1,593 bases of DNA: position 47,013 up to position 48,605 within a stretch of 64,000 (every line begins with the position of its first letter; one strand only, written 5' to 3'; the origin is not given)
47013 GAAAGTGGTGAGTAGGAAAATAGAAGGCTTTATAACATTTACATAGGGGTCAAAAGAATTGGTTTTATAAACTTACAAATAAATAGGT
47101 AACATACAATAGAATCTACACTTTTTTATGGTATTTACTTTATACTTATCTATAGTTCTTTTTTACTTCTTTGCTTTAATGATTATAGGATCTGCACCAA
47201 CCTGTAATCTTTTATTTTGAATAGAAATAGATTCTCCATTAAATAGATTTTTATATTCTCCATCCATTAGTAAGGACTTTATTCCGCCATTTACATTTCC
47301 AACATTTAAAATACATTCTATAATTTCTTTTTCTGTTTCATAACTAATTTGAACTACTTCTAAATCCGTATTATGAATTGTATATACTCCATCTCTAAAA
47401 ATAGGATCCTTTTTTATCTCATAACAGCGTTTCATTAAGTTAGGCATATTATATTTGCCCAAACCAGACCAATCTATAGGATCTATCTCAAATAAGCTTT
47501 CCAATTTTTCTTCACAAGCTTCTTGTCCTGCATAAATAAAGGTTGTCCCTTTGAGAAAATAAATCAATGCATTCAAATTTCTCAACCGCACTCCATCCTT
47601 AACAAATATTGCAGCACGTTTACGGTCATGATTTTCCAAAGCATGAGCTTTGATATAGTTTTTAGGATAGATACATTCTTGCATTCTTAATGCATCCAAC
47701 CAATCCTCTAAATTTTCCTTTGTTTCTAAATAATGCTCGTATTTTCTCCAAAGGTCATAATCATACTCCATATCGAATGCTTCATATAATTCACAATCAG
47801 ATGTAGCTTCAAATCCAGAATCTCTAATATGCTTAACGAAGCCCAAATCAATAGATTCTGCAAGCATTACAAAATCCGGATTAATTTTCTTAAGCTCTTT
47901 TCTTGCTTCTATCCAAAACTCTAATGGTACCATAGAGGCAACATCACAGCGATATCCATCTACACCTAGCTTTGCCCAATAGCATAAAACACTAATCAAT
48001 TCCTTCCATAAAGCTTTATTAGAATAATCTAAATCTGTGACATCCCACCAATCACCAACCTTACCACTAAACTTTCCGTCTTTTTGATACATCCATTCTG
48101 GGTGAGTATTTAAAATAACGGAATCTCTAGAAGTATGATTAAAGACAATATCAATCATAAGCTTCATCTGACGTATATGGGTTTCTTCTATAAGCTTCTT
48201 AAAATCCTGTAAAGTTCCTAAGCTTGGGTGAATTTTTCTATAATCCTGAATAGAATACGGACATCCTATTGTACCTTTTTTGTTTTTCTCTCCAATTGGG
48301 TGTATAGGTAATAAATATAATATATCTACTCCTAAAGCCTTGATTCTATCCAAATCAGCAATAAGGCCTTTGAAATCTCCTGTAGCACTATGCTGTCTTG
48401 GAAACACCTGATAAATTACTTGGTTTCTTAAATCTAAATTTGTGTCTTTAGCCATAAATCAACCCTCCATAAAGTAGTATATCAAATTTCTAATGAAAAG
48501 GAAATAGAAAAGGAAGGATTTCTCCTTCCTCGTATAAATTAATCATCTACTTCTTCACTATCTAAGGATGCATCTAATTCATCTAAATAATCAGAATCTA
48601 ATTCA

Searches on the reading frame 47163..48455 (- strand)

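Call 11: search_protein_families(library=pfam, proteins=[window:47163-48455:-], max_evalue=0.001)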
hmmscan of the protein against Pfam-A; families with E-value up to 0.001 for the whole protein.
window:47163-48455:- (430 aa): 3 families
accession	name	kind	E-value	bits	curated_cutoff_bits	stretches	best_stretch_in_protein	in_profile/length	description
PF00128.31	Alpha-amylase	-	4.5e-40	138.6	22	1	22-317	12-358/446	Alpha amylase, catalytic domain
PF18612.7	Bac_A_amyl_C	-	9.8e-11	41.7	25.9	1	365-426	8-69/69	Bacterial Alpha amylase C-terminal domain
PF14701.12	hDGE_amylase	-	4.7e-10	39.6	27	1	33-124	26-119/439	Glycogen debranching enzyme, glucanotransferase domain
